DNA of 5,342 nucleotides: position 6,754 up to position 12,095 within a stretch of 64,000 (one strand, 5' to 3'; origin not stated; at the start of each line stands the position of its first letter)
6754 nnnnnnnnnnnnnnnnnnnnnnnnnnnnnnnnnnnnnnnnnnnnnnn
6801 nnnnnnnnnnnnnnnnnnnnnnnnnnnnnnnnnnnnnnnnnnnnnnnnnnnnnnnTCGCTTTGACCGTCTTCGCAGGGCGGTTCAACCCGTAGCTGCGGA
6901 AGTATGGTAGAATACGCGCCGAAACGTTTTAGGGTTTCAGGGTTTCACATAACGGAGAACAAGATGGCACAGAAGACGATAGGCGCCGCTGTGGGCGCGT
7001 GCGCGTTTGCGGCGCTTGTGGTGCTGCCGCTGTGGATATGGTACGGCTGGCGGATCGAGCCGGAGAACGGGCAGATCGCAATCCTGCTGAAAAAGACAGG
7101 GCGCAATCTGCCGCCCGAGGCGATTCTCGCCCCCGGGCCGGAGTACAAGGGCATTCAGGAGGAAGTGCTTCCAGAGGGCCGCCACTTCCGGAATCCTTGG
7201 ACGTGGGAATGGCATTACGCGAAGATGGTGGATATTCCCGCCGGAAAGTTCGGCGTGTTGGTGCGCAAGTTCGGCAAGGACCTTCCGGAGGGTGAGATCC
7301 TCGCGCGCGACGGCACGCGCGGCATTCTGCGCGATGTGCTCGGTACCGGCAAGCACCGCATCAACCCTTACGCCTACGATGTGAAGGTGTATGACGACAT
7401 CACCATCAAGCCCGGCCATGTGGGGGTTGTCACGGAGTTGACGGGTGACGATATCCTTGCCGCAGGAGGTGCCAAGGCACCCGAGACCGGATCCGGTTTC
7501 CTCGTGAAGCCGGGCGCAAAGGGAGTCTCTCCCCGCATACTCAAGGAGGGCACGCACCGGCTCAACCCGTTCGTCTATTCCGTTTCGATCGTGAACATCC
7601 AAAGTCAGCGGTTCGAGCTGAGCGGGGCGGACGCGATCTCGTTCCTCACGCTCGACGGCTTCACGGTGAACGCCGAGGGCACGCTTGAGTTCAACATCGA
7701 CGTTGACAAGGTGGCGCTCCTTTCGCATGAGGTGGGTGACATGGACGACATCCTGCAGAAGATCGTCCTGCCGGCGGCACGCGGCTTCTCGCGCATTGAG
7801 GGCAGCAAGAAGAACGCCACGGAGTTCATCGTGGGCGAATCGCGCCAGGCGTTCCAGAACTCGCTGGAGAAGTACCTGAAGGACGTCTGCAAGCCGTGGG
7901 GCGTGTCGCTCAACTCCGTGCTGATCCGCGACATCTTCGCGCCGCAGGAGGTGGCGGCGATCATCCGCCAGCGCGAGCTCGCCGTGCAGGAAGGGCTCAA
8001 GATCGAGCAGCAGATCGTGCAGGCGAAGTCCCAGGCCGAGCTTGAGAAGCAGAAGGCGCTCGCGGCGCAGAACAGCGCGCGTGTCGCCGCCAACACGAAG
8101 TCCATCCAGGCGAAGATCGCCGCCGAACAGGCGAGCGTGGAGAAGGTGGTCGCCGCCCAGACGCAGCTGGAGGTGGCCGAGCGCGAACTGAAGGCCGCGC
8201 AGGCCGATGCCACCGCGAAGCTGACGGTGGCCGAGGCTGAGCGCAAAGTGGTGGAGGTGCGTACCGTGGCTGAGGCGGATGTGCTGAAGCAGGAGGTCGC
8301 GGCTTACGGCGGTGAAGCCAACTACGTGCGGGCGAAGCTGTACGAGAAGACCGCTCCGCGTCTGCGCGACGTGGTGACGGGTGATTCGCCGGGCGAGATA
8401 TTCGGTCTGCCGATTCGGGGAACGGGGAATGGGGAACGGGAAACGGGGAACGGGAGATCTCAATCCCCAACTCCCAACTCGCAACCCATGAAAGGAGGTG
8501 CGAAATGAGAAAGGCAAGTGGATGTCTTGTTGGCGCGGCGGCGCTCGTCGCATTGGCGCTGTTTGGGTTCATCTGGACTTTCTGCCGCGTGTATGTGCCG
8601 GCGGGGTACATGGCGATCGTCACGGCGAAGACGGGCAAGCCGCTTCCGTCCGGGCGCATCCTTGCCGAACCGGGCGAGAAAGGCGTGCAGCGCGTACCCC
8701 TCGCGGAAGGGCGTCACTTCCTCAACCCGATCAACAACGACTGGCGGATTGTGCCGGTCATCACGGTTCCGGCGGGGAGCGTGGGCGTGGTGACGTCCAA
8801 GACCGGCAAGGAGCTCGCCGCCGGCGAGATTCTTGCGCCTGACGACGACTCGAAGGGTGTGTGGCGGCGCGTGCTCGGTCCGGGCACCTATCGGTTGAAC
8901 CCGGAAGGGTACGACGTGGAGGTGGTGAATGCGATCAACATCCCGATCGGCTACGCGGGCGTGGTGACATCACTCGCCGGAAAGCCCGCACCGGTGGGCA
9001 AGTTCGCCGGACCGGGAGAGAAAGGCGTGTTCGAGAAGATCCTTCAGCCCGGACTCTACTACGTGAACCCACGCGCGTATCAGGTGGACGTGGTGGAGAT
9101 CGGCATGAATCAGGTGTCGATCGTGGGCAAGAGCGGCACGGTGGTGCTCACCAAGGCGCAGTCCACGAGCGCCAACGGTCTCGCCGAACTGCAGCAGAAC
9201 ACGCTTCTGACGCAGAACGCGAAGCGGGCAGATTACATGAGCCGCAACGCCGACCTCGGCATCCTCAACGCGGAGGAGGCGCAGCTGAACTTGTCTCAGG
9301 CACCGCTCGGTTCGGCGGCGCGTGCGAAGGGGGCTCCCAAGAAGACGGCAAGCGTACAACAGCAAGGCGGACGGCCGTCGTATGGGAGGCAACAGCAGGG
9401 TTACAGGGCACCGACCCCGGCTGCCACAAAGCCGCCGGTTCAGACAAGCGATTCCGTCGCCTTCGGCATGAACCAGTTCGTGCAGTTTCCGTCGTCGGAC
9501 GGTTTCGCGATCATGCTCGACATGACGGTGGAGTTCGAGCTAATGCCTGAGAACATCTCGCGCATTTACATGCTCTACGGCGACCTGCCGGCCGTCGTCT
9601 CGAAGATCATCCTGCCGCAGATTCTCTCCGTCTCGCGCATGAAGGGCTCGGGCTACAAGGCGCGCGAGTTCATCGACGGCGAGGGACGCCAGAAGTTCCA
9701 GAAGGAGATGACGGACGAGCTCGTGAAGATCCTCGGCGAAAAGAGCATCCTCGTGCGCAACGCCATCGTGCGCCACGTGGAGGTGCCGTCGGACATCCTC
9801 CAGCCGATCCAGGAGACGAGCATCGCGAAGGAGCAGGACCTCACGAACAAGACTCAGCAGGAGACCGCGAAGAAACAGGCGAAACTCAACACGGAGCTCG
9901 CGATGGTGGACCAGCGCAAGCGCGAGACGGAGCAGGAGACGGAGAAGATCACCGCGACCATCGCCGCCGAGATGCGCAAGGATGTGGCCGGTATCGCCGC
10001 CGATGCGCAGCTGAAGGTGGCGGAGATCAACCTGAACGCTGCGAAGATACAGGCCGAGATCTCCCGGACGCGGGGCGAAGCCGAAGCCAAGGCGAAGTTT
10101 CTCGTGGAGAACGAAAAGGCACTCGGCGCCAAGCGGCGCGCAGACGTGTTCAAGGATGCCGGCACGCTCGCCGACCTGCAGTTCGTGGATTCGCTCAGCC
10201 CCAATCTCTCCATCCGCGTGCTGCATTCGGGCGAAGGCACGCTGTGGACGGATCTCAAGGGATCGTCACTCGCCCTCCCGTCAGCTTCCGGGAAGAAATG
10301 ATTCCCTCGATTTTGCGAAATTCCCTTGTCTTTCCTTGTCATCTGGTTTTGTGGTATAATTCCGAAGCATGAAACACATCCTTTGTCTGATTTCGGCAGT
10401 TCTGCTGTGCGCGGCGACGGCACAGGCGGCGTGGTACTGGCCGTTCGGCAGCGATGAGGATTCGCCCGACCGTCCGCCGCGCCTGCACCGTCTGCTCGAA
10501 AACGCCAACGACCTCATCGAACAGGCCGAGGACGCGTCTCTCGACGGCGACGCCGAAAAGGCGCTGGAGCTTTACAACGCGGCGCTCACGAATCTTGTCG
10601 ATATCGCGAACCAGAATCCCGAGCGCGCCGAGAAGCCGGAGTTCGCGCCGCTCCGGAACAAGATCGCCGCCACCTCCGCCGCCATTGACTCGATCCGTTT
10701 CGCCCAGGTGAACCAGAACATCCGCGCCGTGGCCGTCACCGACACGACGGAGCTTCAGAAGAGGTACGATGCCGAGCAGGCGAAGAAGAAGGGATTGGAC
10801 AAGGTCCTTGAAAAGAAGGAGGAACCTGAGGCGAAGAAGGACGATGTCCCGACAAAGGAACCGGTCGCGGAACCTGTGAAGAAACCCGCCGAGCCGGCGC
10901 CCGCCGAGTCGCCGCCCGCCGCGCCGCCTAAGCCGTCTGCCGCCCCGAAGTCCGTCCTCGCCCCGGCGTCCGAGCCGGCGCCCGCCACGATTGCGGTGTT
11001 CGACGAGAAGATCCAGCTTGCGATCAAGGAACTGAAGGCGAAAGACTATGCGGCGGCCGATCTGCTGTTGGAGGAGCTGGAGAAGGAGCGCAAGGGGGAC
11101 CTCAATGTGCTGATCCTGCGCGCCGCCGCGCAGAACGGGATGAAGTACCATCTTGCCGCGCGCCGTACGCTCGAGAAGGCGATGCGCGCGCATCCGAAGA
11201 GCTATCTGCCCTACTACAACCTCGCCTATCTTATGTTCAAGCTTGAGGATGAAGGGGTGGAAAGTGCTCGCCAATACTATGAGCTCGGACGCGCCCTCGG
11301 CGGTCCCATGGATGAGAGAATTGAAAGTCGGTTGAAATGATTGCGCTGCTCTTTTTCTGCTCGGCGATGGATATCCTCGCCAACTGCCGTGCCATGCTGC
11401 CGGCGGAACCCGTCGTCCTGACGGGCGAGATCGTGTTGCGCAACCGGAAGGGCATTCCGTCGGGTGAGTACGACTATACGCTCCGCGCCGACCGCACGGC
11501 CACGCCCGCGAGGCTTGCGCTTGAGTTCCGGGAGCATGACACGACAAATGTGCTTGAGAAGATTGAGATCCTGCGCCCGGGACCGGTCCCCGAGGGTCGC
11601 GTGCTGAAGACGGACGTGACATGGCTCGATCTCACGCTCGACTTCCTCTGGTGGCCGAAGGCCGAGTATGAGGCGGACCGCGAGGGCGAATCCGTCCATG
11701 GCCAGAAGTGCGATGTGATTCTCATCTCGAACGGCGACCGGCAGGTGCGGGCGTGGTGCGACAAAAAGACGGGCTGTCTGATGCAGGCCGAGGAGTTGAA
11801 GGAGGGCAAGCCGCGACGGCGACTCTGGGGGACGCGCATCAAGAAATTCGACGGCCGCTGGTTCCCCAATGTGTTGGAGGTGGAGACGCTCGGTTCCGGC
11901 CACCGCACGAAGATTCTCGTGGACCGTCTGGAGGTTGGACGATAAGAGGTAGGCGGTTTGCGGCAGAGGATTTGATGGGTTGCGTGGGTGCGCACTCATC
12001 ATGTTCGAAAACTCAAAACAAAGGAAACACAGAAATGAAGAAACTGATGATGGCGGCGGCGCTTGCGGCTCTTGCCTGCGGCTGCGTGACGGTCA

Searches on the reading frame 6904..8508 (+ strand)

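Call 29: search_protein_families(library=pfam, proteins=[window:6904-8508:+], max_evalue=0.00001)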
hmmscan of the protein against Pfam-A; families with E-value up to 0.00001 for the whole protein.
window:6904-8508:+ (534 aa): 1 family
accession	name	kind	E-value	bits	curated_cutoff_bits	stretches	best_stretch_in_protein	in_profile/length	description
PF01145.31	Band_7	-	2.1e-24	87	23.6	1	167-378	2-176/176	SPFH domain / Band 7 family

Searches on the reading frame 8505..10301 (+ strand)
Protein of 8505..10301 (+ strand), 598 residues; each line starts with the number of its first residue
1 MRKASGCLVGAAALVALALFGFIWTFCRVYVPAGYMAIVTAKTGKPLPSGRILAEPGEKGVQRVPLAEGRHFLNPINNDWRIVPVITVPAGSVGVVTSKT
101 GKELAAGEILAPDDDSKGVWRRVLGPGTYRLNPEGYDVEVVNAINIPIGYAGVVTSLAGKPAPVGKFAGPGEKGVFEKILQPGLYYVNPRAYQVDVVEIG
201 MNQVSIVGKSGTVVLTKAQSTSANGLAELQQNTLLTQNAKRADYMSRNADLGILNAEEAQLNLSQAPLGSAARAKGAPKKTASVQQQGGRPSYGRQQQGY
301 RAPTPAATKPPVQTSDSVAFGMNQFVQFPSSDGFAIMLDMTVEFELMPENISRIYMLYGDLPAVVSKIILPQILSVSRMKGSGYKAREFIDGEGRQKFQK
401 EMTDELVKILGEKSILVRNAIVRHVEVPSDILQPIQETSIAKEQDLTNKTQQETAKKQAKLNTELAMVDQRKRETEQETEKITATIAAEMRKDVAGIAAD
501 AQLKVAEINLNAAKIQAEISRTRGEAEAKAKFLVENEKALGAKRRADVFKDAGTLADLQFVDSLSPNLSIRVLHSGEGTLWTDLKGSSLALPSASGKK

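Call 29: search_protein_families(library=pfam, proteins=[window:8505-10301:+], max_evalue=0.00001)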
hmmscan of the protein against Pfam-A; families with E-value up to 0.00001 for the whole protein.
window:8505-10301:+ (598 aa): 1 family
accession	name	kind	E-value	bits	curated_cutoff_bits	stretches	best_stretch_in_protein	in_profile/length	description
PF01145.31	Band_7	-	1.7e-16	61.2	23.6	1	323-459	47-176/176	SPFH domain / Band 7 family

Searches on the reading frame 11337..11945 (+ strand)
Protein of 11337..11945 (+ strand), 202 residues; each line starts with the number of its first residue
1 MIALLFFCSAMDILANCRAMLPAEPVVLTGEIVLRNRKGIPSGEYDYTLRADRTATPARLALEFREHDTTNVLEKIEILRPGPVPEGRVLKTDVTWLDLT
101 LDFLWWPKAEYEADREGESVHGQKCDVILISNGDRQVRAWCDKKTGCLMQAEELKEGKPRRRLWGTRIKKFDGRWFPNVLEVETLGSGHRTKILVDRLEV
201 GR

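Call 73: search_protein_families(library=pfam, proteins=[window:11337-11945:+], max_evalue=0.0001)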
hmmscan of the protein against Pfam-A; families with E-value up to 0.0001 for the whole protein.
window:11337-11945:+ (202 aa): 1 family
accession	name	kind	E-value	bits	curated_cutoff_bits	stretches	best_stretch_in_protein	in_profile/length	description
PF17131.11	LolA_like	-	5e-08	33.2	30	1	92-200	55-168/184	Outer membrane lipoprotein-sorting protein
